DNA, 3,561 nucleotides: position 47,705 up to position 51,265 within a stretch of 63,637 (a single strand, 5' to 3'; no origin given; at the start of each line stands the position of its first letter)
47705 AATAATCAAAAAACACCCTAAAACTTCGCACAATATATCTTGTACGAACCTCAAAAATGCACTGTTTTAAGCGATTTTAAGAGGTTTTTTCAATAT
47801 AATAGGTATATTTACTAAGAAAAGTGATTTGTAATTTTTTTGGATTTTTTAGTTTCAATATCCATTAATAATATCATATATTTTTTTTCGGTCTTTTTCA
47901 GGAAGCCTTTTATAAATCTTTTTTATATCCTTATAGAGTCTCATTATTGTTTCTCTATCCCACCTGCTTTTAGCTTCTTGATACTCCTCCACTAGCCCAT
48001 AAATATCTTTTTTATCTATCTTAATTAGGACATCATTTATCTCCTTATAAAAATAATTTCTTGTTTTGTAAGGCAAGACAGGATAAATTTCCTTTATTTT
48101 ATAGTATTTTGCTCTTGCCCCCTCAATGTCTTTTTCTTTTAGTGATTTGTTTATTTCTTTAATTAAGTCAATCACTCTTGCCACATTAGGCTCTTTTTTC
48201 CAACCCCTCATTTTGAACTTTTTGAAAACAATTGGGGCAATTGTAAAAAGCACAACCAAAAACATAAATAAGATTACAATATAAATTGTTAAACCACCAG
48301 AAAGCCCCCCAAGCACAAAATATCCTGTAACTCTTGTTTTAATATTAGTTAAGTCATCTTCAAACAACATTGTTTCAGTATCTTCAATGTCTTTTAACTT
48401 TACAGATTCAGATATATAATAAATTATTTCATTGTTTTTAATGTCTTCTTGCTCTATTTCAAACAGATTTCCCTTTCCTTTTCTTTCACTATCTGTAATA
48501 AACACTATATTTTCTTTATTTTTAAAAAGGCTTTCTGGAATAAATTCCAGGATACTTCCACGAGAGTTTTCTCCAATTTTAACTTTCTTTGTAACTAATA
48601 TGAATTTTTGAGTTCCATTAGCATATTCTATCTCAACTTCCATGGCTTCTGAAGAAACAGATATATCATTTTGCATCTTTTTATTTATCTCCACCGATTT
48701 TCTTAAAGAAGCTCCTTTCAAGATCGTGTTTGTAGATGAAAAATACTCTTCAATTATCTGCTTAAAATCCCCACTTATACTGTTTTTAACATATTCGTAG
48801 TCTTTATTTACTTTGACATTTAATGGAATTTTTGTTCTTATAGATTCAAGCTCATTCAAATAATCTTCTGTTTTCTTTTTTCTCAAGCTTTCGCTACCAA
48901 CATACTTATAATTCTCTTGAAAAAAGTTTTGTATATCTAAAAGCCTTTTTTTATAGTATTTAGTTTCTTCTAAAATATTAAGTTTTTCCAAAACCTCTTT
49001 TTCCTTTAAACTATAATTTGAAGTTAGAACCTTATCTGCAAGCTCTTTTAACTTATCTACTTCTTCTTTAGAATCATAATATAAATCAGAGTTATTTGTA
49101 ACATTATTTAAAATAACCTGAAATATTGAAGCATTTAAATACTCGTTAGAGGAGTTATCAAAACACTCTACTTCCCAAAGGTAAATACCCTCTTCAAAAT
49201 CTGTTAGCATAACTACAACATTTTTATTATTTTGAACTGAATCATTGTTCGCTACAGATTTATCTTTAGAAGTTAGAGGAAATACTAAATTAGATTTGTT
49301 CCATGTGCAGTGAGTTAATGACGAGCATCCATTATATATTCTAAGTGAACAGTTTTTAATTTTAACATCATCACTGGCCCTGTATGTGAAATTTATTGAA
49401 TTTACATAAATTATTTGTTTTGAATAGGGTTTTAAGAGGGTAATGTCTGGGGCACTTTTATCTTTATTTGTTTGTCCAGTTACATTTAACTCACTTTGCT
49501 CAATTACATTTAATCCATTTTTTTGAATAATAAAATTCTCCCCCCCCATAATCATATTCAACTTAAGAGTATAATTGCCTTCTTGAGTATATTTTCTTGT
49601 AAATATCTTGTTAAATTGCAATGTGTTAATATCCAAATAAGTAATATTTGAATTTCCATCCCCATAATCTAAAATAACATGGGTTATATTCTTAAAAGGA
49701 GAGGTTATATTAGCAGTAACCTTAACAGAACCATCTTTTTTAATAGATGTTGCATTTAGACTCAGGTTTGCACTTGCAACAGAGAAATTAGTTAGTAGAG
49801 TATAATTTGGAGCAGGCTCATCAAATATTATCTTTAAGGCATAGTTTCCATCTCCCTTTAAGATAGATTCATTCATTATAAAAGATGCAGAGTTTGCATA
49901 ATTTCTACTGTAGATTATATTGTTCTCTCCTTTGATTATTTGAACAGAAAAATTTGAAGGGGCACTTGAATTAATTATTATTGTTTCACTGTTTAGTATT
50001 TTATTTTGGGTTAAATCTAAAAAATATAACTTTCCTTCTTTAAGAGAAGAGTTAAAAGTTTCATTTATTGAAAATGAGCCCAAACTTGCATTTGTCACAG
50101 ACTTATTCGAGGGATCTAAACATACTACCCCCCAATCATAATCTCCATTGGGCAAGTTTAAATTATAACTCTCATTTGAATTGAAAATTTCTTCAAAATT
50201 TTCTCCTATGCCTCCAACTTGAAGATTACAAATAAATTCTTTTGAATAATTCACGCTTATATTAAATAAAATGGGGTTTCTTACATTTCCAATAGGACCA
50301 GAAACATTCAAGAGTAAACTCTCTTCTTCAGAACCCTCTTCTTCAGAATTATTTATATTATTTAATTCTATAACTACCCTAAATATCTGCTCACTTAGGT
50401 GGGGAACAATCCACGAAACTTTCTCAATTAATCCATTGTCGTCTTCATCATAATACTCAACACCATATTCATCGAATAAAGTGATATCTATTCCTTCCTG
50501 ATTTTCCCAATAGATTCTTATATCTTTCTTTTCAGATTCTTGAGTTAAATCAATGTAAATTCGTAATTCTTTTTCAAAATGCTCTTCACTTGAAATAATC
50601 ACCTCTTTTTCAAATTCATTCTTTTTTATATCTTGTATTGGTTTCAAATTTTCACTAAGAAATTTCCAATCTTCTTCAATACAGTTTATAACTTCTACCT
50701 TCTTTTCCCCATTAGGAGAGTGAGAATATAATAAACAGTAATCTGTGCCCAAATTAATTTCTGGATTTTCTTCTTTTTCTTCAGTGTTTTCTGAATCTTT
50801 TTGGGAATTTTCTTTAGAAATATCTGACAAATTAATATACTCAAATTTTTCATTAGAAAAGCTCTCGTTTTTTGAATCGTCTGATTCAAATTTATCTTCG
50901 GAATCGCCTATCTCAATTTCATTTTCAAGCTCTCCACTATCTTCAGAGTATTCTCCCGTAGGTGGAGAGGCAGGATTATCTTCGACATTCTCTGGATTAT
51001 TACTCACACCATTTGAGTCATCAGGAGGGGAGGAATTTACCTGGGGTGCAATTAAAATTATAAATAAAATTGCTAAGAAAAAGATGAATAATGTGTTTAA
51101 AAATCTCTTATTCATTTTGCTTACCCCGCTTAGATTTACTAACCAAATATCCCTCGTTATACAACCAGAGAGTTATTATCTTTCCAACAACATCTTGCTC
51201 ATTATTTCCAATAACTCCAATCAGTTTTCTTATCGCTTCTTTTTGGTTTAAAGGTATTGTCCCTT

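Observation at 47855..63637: An island of 16 kb or more of regulator-led operons for giant surface proteins built around a transmembrane HerA-type ATPase: candidate undescribed envelope/host-interaction apparatus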

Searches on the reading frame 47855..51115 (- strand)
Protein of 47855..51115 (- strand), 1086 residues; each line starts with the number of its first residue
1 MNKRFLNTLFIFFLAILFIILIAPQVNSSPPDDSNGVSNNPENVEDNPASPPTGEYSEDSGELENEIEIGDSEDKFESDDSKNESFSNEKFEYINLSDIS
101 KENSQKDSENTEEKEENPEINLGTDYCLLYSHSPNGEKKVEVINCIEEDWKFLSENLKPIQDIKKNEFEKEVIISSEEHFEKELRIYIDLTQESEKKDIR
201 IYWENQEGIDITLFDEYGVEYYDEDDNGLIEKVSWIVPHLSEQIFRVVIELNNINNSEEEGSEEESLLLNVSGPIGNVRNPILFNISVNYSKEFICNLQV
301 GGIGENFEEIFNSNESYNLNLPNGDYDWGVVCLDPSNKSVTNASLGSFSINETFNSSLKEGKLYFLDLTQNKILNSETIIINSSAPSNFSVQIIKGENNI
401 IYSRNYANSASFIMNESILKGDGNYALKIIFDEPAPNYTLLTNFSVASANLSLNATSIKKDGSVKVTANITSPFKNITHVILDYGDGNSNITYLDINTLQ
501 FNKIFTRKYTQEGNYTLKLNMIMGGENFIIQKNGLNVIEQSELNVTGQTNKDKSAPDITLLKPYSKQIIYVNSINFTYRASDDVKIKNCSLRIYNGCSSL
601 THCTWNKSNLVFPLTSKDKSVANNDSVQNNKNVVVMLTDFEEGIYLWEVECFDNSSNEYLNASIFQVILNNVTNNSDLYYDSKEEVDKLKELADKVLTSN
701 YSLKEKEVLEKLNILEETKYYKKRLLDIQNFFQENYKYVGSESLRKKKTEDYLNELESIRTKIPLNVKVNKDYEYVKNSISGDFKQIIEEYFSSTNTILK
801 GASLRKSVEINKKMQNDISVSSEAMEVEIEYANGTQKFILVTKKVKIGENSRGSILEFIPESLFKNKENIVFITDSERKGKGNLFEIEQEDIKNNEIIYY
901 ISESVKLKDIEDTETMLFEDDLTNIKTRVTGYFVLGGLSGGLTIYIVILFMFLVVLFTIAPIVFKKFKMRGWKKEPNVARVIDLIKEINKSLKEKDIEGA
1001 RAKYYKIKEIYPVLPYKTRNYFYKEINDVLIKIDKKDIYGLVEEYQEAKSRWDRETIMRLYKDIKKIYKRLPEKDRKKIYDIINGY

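Call 5: search_protein_families(library=pfam, proteins=[window:47855-51115:-], max_evalue=0.1)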
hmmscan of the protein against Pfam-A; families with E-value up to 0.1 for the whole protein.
window:47855-51115:- (1086 aa): 2 families
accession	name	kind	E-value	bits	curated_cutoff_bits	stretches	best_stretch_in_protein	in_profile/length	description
PF18911.6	PKD_4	-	0.015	15.8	27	1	456-520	12-67/85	PKD domain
PF11971.13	CAMSAP_CH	-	0.022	15.1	27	0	898-927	31-60/85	CAMSAP CH domain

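Call 28: search_protein_families(library=ncbifam, proteins=[window:47855-51115:-], max_evalue=0.1)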
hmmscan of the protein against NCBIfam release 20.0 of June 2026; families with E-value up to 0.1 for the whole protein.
window:47855-51115:- (1086 aa): 0 families

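Call 29: search_protein_families(library=phrogs, proteins=[window:47855-51115:-], max_evalue=0.01)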
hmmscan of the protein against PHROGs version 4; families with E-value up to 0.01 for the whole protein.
window:47855-51115:- (1086 aa): 0 families

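Call 50: find_homologous_proteins(query=window:47858-51115:-, max_evalue=0.00001)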
Query window:47858-51115:- (1086 aa): 29 proteins with E <= 0.00001 among 8000 candidates.
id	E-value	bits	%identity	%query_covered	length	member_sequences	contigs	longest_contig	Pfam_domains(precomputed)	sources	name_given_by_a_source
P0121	0.0e+0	2372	100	100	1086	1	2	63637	-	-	-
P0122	0.0e+0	1234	56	100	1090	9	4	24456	-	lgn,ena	-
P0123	0.0e+0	1231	56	100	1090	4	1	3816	-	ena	-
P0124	0.0e+0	1148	59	85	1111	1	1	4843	-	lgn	-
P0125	0.0e+0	1127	52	100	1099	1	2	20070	-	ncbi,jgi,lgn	-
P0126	0.0e+0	1070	56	84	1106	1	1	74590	-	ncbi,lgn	-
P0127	0.0e+0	1050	53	90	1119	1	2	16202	-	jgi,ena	-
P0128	0.0e+0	1015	51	92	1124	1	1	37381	-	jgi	jgi:hypothetical protein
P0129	2.2e-298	1011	52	88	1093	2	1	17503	-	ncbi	-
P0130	1.2e-296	1005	49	97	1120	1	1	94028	-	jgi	jgi:hypothetical protein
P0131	1.3e-296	1005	51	88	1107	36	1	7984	PF18911.7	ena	-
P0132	2.2e-282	958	50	88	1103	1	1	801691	-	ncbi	-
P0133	3.2e-277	941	45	100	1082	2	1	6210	-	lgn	-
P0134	3.1e-275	934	49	88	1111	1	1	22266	PF18911.7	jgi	jgi:hypothetical protein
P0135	6.2e-268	910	46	93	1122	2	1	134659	-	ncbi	-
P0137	2.2e-266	905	50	85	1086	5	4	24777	-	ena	-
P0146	4.7e-110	387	31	84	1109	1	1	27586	-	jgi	jgi:hypothetical protein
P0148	2.2e-106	375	32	86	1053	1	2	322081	-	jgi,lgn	jgi:hypothetical protein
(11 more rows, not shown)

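Call 67: predict_structure(alignment_id=A2)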
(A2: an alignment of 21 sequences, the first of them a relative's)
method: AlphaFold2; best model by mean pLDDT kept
length: 1086 residues; sequences in the alignment: 21
mean_pLDDT: 74.9   pTM: 0.33
mean pLDDT of the five models: 74.9, 74.2, 73.5, 73.2, 73.2
residues with pLDDT >= 90: 227; 70-90: 587; 50-70: 100; < 50: 172
segments of 3 or more residues with pLDDT < 50: 1-7, 18-124, 131-136, 252-264, 541-551, 671-678, 924-942
pLDDT, mean of each block of 10 residues (from residue 1): 47 54 33 28 26 26 26 27 23 31 28 32 53 45 71 77 76 83 85 84 82 84 82 86 86 33 61 84 89 88 74 89 86 82 88 87 93 92 82 88 88 90 93 74 95 86 89 91 78 86 90 87 90 80 36 77 84 85 79 79 70 58 59 79 87 83 83 40 85 86 89 90 88 75 80 90 91 84 81 73 79 86 93 90 85 83 82 87 84 89 87 87 40 34 58 72 77 84 91 86 90 85 89 88 87 87 88 86 71
secondary structure, 60 per line:
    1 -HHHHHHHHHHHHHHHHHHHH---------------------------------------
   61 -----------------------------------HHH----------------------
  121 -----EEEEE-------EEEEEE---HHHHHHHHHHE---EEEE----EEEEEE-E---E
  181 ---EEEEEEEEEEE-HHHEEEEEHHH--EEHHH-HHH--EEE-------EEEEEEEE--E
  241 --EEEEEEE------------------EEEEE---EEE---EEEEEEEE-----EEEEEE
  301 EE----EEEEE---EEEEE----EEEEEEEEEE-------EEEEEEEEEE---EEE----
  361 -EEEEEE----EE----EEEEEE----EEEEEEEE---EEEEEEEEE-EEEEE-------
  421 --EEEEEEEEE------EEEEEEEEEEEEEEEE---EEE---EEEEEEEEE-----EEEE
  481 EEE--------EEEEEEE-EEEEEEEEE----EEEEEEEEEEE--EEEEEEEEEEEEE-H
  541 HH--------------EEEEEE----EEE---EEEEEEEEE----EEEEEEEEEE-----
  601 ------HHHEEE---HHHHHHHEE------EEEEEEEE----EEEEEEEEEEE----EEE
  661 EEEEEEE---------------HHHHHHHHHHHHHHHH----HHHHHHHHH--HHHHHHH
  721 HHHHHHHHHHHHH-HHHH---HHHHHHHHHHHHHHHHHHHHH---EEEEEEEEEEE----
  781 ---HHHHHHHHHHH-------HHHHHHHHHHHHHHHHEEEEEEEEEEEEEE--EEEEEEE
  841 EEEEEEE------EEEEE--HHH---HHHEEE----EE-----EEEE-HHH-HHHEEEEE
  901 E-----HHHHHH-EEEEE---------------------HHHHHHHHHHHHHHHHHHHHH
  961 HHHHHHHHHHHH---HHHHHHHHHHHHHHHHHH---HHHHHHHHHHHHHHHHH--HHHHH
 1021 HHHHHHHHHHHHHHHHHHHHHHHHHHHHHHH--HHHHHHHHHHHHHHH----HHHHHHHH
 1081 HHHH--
elements in order (helices of 4 or more, strands of 3 or more residues): H2-21 E126-130 E138-143 H147-156 E161-164 E169-174 E184-194 E199-203 E220-222 E230-237 E243-249 E268-272 E276-278 E282-289 E295-302 E307-311 E315-319 E324-333 E341-350 E354-356 E362-367 E378-383 E388-395 E399-407 E409-413 E423-431 E438-453 E457-459 E463-471 E477-483 E492-498 E500-508 E513-523 E526-538 E557-562 E567-569 E573-581 E586-595 E610-612 H616-622 E631-638 E643-653 E658-667 H683-698 H703-711 H714-733 H735-738 H742-762 E766-776 H784-794 H802-817 E818-831 E834-847 E854-858 E870-872 E884-887 E896-901 H907-912 E914-918 H940-972 H976-993 H997-1013 H1016-1051 H1054-1068 H1073-1084
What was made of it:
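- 47855..51115 (-): g1086: 1086-aa type-I anchored surface glycoprotein. In order: signal-like N-terminus, disordered acidic region (18-124), about six beta-sandwich domains (126-667), helical bundle (683-762), alpha/beta domain (766-918), TM (940-972), five-helix cytoplasmic tail (973-1086). AF2 model, pLDDT 75, from call 67.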

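Call 70: fold_search(model_id=the predicted structure, library=pdb)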
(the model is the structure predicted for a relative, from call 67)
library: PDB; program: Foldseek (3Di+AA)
matches with E <= 10: 1597; with E <= 0.001: 349
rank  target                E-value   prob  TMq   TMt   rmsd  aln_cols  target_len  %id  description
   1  9fx2                  2.5e-12  1.00  0.09  0.08  33.6       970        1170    9  Structure of methylamine activated CD109 (released 2025-03-19)
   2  9fx3_A                4.4e-12  1.00  0.09  0.08  34.5       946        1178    8  Structure of active human CD109 (released 2025-03-19)
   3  7q1y_A                4.6e-12  1.00  0.11  0.10  28.8       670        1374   10  X-ray structure of human A2ML1 (released 2022-04-20)
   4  7q61_A                6.5e-12  1.00  0.11  0.10  32.0       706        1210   10  Structure of TEV conjugated A2ML1 (A2ML1-TC) (released 2022-04-20)
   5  9ijj_C                1.6e-11  1.00  0.13  0.14  36.2       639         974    7  In situ structure of the central apparatus in mouse sperm axoneme. (released 2025-06-04)
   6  7ptp_A                2.4e-11  1.00  0.11  0.15  21.9       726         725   10  In-situ structure of pentameric S-layer protein (released 2021-12-15)
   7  9u5z_E                2.9e-11  1.00  0.09  0.07  29.3       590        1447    9  C3 convertases zymogen C4b2 in activation state (released 2026-01-14)
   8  8wa2_A                3.9e-11  1.00  0.12  0.08  43.0       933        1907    8  cryo-EM structure of native mastigonemes isolated from Chlamydomonas reinhardtii at 3.0 angstrom resolution (released 2024-04-10)
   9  8wa2_E                4.3e-11  1.00  0.10  0.08  23.8       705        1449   10  cryo-EM structure of native mastigonemes isolated from Chlamydomonas reinhardtii at 3.0 angstrom resolution (released 2024-04-10)
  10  9qk2_F                4.3e-11  1.00  0.08  0.12  30.2       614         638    9  Structure of the Complement classical and lectin pathway C3 convertase in complex with substrate C3 (released 2025-12-24)
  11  5hcc_B                4.6e-11  1.00  0.08  0.13  31.7       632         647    9  Ternary complex of human Complement C5 with Ornithodoros moubata OmCI and Dermacentor andersoni RaCI3. (released 2016-03-30)
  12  8uh2_A                6.8e-11  1.00  0.11  0.16  29.3       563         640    8  Complex of C3b with the inhibitor albicin (released 2024-05-08)
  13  7q60                  7.1e-11  1.00  0.10  0.10  30.0       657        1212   10  Structure of TEV cleaved A2ML1 (A2ML1-TE) (released 2022-04-20)
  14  9ijj_4H               7.1e-11  1.00  0.12  0.04  53.2       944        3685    7  In situ structure of the central apparatus in mouse sperm axoneme. (released 2025-06-04)
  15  8ayh_B                7.5e-11  1.00  0.11  0.12  23.2       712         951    9  Structure of Complement C5 in Complex with small molecule inhibitor and CVF (released 2022-12-21)
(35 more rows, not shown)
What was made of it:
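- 47855..51115 (-): Foldseek finds generic Ig-string proteins, including the H. volcanii S-layer protein 7ptp (call 70).
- The H. volcanii S-layer protein is among its Foldseek hits (calls 67, 70). Foldseek TM-scores to S-layer proteins are low and generic to Ig strings (call 70).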

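Call 96: find_encoding_contigs(protein=P0148, flank=8000, max_places=1)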
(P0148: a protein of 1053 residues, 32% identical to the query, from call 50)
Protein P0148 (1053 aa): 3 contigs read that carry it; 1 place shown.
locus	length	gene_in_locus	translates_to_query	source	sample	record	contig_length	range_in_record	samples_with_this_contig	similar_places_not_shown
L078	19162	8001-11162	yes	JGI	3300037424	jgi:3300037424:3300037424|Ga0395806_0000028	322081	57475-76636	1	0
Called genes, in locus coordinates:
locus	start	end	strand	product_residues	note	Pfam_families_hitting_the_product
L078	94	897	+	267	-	PF01944:SpoIIM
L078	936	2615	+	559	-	-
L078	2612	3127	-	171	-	-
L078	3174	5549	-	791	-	PF01935:DUF87, PF05872:HerA_C (faint)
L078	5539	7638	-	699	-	-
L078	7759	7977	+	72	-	-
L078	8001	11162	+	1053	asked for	-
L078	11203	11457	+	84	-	-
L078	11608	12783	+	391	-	PF01970:TctA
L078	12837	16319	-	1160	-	PF03833:PolC_DP2_N, PF24844:PolC_DP2_central, PF24846:PolC_DP2_cat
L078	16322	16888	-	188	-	PF01966:HD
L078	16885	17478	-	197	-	PF06941:NT5C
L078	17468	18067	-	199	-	-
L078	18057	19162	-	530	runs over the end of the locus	PF01336:tRNA_anti-codon (weak), PF00149:Metallophos, PF04042:DNA_pol_E_B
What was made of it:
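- The same PolD neighbourhood is seen in a distant relative (call 96).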

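Call 97: find_encoding_contigs(protein=P0146, flank=8000, max_places=1)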
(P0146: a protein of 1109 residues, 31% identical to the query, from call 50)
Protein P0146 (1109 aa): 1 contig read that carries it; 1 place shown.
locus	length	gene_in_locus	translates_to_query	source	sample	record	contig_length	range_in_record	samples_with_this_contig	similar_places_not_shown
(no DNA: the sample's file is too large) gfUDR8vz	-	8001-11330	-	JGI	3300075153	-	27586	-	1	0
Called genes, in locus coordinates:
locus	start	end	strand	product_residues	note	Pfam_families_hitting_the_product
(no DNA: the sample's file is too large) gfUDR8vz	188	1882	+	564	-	-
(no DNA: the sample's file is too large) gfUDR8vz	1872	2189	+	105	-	-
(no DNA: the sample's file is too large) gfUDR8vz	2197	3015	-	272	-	-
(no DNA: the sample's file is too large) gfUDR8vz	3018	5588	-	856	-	PF01935:DUF87, PF04851:ResIII (faint), PF05872:HerA_C (faint)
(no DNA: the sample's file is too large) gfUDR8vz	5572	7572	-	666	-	-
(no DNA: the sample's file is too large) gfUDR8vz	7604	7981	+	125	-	-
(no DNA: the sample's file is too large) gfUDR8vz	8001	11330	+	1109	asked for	-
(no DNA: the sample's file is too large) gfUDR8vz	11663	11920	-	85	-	-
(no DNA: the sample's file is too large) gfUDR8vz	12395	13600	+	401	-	PF01970:TctA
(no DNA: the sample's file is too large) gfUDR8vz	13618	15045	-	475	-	PF13522:GATase_6, PF13537:GATase_7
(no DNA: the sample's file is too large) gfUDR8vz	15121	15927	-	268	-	PF01944:SpoIIM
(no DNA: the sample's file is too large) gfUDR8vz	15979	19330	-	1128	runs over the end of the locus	PF13385:Laminin_G_3, PF02973:Sialidase (weak)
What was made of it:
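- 47855..51115 (-): The reverse synteny test succeeded 2 of 2 times (calls 96, 97).
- Reverse look-ups from g1086 homologues recover the same block 2 of 2 times (calls 96, 97).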

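Call 101: search_protein_families(library=padloc, proteins=[window:47855-51115:-], max_evalue=0.001)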
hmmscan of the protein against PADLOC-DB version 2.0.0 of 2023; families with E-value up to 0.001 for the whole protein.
window:47855-51115:- (1086 aa): 0 families

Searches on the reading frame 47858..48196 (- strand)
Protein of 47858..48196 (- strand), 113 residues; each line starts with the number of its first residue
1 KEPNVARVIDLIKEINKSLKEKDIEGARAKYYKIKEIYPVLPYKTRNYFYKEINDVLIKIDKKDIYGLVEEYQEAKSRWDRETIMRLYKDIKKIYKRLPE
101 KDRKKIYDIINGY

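Call 79: search_protein_families(library=pfam, proteins=[window:47858-48196:-], max_evalue=1)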
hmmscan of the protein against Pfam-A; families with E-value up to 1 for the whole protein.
window:47858-48196:- (113 aa): 6 families
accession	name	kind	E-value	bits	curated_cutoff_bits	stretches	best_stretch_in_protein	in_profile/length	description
PF04691.17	ApoC-I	-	0.024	14.9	28.3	1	10-59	13-56/61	Apolipoprotein C-I (ApoC-1)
PF07743.18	HSCB_C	-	0.068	14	22.1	0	4-35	33-64/74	HSCB C-terminal oligomerisation domain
PF21717.2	DTX3L_a-b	-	0.081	13.3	27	1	61-99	14-52/62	DTX3L, alpha/beta domain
PF21559.3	Reb1_MybAD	-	0.092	13.6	27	1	70-107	23-60/68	DNA-binding protein reb1, Myb-associated domain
PF09190.17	DALR_2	-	0.22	12.5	22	1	7-40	18-52/57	DALR domain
PF20988.2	SidF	-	0.28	9.6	27.1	1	59-110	425-475/839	Phosphoinositide phosphatase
